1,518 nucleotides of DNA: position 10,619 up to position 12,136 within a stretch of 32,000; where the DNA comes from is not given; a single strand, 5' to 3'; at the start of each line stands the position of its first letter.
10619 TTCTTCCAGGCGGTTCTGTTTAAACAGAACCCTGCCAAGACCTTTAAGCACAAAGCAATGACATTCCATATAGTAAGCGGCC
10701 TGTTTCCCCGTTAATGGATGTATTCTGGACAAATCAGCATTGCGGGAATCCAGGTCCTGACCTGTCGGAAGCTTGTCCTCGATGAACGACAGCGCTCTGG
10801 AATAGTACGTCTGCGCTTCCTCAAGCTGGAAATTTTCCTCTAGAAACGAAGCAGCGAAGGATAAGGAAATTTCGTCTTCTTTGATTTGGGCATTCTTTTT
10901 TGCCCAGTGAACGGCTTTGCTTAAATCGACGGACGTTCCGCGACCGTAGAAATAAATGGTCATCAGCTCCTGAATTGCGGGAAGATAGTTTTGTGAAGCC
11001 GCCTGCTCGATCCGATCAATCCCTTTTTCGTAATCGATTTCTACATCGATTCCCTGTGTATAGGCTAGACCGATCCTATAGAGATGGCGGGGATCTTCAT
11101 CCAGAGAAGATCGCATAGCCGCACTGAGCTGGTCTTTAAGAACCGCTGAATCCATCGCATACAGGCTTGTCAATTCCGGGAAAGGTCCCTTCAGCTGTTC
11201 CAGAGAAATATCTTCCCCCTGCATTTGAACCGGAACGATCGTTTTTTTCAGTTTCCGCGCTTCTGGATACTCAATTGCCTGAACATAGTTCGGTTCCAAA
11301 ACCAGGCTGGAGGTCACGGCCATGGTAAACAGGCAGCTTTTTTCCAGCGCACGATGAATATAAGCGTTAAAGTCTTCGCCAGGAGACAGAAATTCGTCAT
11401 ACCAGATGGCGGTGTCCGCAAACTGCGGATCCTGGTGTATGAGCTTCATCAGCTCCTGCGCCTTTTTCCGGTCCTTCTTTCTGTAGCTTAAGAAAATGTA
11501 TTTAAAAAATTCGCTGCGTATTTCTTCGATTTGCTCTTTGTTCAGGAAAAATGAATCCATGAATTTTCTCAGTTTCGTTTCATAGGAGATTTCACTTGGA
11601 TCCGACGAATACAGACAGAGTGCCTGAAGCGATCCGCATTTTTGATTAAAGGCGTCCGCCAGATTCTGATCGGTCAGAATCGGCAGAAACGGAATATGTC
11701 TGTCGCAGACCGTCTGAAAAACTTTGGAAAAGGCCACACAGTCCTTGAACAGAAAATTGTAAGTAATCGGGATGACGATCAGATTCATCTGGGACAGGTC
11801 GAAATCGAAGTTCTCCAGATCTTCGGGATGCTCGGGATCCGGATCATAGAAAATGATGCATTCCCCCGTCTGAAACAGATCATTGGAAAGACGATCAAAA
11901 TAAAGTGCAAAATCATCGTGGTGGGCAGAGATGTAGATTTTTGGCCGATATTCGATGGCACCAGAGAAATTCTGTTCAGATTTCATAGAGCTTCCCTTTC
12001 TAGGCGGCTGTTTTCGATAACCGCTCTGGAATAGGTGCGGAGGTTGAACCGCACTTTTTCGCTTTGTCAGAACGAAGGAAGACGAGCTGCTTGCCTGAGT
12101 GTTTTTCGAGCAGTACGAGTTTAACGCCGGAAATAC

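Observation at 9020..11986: Intact tandem-TIR + Sel1 + 47-mer repeat protein: candidate NTPase-less TIR sensor-effector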

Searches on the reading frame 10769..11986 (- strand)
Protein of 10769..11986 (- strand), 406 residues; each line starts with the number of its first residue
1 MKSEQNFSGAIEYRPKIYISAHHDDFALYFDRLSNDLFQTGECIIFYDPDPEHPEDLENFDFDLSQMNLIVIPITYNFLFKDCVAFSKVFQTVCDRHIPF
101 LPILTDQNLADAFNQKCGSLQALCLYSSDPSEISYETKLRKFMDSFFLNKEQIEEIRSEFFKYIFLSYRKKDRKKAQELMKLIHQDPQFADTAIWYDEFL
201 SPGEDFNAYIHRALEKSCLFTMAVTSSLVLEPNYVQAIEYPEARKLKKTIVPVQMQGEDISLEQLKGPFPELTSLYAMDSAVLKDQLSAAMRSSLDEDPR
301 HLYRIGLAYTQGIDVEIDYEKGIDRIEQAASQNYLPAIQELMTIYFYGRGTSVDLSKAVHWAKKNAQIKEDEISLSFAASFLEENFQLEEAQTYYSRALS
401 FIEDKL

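Call 10: find_homologous_proteins(query=window:10769-11986:-, max_evalue=0.001)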
Query seq(406 aa) (406 aa): 273 proteins with E <= 0.001 among 3760 candidates; the best 120 are listed.
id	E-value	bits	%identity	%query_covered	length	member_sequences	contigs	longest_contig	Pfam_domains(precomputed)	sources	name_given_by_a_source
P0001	3.1e-92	328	42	91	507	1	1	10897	PF13676.12,PF08238.19,PF13181.13,PF07719.24,PF13374.13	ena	-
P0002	2.1e-88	315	45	88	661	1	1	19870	PF10602.16,PF13431.13,PF13414.13,PF01535.27,PF13176.13,PF24885.2,PF13428.13,PF13676.12,PF08238.19,PF13374.13,PF14559.13,PF10516.16,PF13371.13,PF17874.8,PF00515.35,PF10255.16,PF13424.13,PF21033.5,PF14938.13,PF13432.13,PF13181.13,PF07719.24,PF13174.13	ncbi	ncbi:MAG: tetratricopeptide repeat protein [Porcipelethomonas sp.]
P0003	9.8e-84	300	43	86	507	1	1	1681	PF13424.13,PF13676.12,PF08238.19,PF07719.24,PF13374.13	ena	-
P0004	2.3e-82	295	41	87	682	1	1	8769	PF17874.8,PF00515.35,PF13424.13,PF13676.12,PF13181.13,PF07719.24,PF13374.13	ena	-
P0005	3.3e-82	295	41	89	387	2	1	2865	PF13676.12,PF08238.19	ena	-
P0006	4.9e-82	294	41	86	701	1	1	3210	PF13676.12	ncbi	-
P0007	9.5e-82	293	43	81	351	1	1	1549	PF13676.12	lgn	-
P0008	2.3e-81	292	44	86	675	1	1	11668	PF13431.13,PF09976.16,PF10952.16,PF13176.13,PF13428.13,PF13676.12,PF13374.13,PF07721.21,PF17874.8,PF00515.35,PF13424.13,PF13432.13,PF13181.13,PF07719.24,PF13174.13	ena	-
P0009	3.0e-81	292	41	88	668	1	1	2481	PF13414.13,PF13176.13,PF24885.2,PF13428.13,PF13676.12,PF08238.19,PF13374.13,PF17874.8,PF00515.35,PF13424.13,PF13432.13,PF13181.13,PF07719.24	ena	-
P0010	3.4e-81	292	40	92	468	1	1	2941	PF13676.12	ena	-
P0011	6.8e-81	290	41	88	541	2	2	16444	PF13676.12,PF08238.19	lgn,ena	-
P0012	7.1e-81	290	41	90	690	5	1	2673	PF00515.35,PF13424.13,PF13176.13,PF13676.12,PF08238.19,PF13181.13,PF07719.24,PF13374.13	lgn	-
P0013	7.8e-81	290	41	89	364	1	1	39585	PF13676.12,PF08238.19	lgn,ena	-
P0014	1.1e-80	290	41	88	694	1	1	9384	PF00515.35,PF13424.13,PF13676.12,PF08238.19,PF13181.13,PF07719.24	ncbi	-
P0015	2.0e-80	289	41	88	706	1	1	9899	PF17874.8,PF00515.35,PF10952.16,PF13424.13,PF13176.13,PF13428.13,PF13676.12,PF08238.19,PF13181.13,PF07719.24,PF13374.13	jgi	-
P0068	1.2e-76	276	40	86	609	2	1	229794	PF13431.13,PF10952.16,PF13176.13,PF13428.13,PF13676.12,PF08238.19,PF13374.13,PF17874.8,PF00515.35,PF13424.13,PF13181.13,PF07719.24,PF13174.13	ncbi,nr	ncbi:MAG: toll/interleukin-1 receptor domain-containing protein, partial [Clostridia bacterium]|nr:t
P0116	3.0e-73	265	39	87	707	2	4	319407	PF00515.35,PF13424.13,PF13176.13,PF13676.12,PF08238.19,PF13181.13,PF07719.24,PF13374.13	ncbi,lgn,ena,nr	ncbi:MAG: TIR domain-containing protein [Firmicutes bacterium]|nr:TIR domain-containing protein [Bac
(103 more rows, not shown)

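Call 12: search_solved_structures(query=window:10769-11986:-, max_evalue=10, show_alignments=3)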
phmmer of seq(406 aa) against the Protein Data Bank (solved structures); distinct sequences matched with E-value up to 10: 20.
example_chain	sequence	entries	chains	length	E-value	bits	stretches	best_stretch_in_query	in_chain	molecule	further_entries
6ok3_A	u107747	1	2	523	1.2e-17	67.4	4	291-367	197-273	Sel1 repeat protein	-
8sxq_A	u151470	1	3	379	5.7e-12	48.7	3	303-370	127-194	SEL-1 repeat protein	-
6ork_A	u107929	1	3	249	4.5e-11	45.8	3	284-372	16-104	Sel1 repeat protein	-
6deh_A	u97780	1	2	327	2.7e-09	39.9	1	301-369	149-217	TPR repeat protein, protein-protein interaction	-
4bwr_A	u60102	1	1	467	6.1e-09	38.7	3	302-366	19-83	PROTEIN CORRESPONDING TO LOCUS C5321 FROM CFT073 E.COLI STRAIN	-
6onw_A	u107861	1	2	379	1.2e-07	34.4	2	300-367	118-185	Sel1 repeat protein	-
1ouv_A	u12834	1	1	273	1.6e-05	27.4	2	301-372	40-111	conserved hypothetical secreted protein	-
9uav_C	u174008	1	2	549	7.9e-05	25.2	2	303-361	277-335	Protein sel-1 homolog 1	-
8ket_C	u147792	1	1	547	9.7e-05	24.9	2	303-361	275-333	Protein sel-1 homolog 1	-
8kes_D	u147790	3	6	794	0.00013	24.5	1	303-361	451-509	Protein sel-1 homolog 1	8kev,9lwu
6ur7_A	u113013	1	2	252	0.00016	24.2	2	290-376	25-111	Sel1 repeat family protein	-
9og0_C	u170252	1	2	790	0.00035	23.1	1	303-361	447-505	Protein sel-1 homolog 1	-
8z5n_C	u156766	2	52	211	0.00047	22.7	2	275-367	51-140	Sodium-type flagellar motor component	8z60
9yfg_Ea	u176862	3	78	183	0.00065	22.2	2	272-367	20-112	Sodium-type flagellar protein MotX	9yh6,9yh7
9yed_AP1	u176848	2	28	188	0.0008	21.9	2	272-367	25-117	Sodium-type flagellar protein MotX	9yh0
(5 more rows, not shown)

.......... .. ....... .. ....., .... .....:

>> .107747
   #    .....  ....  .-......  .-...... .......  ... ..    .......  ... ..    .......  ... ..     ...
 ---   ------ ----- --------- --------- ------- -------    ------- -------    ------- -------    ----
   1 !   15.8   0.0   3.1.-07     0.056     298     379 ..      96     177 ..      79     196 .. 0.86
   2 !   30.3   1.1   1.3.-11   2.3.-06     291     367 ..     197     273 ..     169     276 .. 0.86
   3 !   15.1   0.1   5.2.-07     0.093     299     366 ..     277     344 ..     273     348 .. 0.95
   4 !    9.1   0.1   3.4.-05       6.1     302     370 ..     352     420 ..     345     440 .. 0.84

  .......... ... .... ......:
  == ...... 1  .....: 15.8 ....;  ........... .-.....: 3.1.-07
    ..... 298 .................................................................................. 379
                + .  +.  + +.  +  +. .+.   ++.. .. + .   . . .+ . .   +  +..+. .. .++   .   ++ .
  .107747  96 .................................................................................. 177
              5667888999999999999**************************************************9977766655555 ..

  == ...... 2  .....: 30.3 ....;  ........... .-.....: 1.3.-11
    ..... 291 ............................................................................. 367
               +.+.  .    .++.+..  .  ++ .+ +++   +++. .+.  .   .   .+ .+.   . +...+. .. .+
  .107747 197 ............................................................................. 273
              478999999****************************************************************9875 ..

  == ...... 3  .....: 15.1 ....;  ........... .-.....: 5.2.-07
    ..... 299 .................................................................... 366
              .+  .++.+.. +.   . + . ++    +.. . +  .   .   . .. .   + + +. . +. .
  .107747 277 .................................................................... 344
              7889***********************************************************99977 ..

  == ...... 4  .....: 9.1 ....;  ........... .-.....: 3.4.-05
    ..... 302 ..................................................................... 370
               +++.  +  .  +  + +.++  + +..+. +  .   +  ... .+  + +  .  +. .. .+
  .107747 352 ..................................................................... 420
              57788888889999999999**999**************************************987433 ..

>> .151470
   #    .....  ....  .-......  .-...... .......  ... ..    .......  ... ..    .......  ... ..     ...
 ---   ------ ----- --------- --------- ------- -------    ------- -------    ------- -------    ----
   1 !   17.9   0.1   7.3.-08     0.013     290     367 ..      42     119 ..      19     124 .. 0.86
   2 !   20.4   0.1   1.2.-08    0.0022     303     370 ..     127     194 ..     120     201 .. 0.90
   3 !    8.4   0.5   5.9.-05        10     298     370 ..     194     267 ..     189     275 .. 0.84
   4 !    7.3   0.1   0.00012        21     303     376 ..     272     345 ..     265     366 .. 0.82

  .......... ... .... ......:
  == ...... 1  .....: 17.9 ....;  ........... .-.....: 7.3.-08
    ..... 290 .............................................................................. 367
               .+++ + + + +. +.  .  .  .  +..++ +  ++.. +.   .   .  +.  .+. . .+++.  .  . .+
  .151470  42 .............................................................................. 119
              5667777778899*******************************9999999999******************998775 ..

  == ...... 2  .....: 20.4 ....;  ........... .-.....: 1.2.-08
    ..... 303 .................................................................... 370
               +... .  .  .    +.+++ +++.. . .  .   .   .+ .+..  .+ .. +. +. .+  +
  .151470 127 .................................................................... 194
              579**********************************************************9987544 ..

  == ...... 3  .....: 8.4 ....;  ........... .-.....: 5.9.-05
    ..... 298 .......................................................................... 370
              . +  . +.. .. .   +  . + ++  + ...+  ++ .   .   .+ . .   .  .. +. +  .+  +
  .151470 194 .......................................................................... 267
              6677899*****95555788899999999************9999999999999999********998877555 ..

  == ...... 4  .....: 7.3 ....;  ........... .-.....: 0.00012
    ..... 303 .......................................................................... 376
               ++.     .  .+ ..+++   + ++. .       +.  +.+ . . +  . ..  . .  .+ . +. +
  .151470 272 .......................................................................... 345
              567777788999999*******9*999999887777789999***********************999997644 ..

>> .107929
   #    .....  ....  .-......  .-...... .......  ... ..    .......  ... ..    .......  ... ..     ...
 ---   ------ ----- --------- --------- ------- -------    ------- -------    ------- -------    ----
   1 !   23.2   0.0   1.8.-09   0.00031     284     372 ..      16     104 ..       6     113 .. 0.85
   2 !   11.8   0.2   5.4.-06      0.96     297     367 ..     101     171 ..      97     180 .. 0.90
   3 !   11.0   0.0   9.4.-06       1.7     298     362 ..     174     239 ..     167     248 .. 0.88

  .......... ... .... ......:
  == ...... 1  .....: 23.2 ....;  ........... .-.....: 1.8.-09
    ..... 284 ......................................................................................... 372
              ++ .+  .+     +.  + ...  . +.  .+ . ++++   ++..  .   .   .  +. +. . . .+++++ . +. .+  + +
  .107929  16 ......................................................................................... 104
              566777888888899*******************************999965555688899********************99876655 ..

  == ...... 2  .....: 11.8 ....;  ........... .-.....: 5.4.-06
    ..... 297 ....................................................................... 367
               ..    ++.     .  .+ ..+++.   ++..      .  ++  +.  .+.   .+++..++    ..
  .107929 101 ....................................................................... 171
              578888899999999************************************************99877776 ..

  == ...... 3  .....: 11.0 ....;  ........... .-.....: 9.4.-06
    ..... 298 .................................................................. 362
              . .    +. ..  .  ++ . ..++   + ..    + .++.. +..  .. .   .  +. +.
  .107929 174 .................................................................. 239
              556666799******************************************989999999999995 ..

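Call 18: find_encoding_contigs(protein=P0116, flank=10000, max_places=3)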
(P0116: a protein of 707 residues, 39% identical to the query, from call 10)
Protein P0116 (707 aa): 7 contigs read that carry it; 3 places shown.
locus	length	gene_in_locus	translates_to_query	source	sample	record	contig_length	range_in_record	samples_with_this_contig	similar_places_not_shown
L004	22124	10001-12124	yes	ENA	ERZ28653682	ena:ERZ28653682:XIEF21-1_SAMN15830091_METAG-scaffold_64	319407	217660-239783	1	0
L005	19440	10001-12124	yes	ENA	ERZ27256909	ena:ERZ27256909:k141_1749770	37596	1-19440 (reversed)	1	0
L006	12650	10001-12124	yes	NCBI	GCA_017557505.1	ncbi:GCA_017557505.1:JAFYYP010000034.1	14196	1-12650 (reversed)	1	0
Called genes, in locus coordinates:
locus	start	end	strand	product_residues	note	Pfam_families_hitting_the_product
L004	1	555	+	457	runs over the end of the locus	PF02874:ATP-synt_ab_N, PF00006:ATP-synt_ab, PF22919:ATP-synt_VA_C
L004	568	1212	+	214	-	PF01813:ATP-synt_D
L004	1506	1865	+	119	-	PF02229:PC4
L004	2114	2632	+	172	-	PF07155:ECF-ribofla_trS, PF12822:ECF_trnsprt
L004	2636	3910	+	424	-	PF08245:Mur_ligase_M, PF02875:Mur_ligase_C, PF27239:FOL3_C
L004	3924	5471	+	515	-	PF20720:nSTAND3 (faint), PF00485:PRK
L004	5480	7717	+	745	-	PF00580:UvrD-helicase, PF01443:Viral_helicase1 (faint), PF13245:AAA_19, PF13604:AAA_30 (faint), PF13361:UvrD_C, PF13538:UvrD_C_2, PF21196:PcrA_UvrD_tudor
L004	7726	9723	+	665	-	PF22745:Nlig-Ia, PF01653:DNA_ligase_aden, PF03120:OB_DNA_ligase, PF03119:DNA_ligase_ZBD, PF12826:HHH_2, PF00533:BRCT, PF12738:PTCB-BRCT, PF16589:BRCT_2 (weak)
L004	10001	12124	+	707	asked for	PF00515:TPR_1 (faint), PF07719:TPR_2 (faint), PF13176:TPR_7 (faint), PF13181:TPR_8 (faint), PF08238:Sel1 (faint), PF13676:TIR_2, PF13374:TPR_10 (weak), PF13424:TPR_12 (weak)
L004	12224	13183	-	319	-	PF00291:PALP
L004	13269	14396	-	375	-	PF01546:Peptidase_M20, PF07687:M20_dimer (weak)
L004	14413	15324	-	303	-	PF03547:Mem_trans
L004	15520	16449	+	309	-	PF00126:HTH_1, PF03466:LysR_substrate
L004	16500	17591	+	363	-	PF05496:RuvB_N (faint), PF13177:DNA_pol3_delta2, PF13401:AAA_22 (weak), PF13604:AAA_30 (weak), PF00004:AAA, PF22608:DNAX_ATPase_lid, PF12169:DNA_pol3_gamma3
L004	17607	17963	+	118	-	PF02575:YbaB_DNA_bd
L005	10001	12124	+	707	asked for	PF00515:TPR_1 (faint), PF07719:TPR_2 (faint), PF13176:TPR_7 (faint), PF13181:TPR_8 (faint), PF08238:Sel1 (faint), PF13676:TIR_2, PF13374:TPR_10 (weak), PF13424:TPR_12 (weak)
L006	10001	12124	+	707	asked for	PF00515:TPR_1 (faint), PF07719:TPR_2 (faint), PF13176:TPR_7 (faint), PF13181:TPR_8 (faint), PF08238:Sel1 (faint), PF13676:TIR_2, PF13374:TPR_10 (weak), PF13424:TPR_12 (weak)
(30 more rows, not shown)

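Call 19: find_encoding_contigs(protein=P0068, flank=10000, max_places=3)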
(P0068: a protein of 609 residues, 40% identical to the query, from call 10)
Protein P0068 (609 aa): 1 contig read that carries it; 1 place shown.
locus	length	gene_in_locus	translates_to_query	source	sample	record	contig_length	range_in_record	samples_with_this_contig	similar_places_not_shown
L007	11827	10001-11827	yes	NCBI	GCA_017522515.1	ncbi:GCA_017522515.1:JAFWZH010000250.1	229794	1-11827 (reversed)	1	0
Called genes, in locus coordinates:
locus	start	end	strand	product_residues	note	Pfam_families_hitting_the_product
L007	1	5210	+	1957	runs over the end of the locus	-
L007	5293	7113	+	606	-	-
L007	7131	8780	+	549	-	PF13676:TIR_2, PF13306:LRR_5, PF13855:LRR_8 (faint), PF13306:LRR_5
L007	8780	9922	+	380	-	PF03600:CitMHS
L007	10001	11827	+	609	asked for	PF13676:TIR_2, PF17874:TPR_MalT (weak), PF13424:TPR_12, PF00515:TPR_1 (weak), PF13181:TPR_8 (weak), PF00515:TPR_1 (weak), PF13181:TPR_8 (weak), PF13424:TPR_12, +9 more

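Call 51: search_dna_similar(query=window:10871-11986:-, collection=phages, mode=protein, max_evalue=0.001)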
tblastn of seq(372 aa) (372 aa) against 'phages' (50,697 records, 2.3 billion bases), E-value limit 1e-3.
No match.

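Call 52: search_dna_similar(query=window:10871-11986:-, collection=plasmids, mode=protein, max_evalue=0.001)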
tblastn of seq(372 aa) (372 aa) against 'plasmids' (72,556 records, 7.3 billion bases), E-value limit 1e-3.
Records with a match: 4; places in all: 6; records where one place covers at least 80% of the query: 0.
Best place of each record, by identity: <60% 4.
By first word of the organism name: Bartonella 3; Psychrobacter 1.
By predicted mobility (MOB-suite, as given by PLSDB): non-mobilizable 3; mobilizable 1.
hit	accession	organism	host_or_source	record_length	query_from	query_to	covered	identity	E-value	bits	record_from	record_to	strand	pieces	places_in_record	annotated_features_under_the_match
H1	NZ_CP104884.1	Bartonella sp. HY328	pure-culture,feces of bat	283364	290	361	19%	40.3%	2e-4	51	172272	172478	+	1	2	SEL1-like repeat protein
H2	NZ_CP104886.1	Bartonella sp. HY329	pure-culture,feces of bat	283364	290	361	19%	40.3%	2e-4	51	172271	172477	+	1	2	SEL1-like repeat protein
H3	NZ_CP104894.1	Bartonella sp. HY406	pure-culture,feces of bat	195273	295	361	18%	40.3%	1e-3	49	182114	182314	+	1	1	tetratricopeptide repeat protein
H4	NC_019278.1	Psychrobacter sp. DAB_AL60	little auks guano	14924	292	367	20%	32.9%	6e-4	49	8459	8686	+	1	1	SEL1-like repeat protein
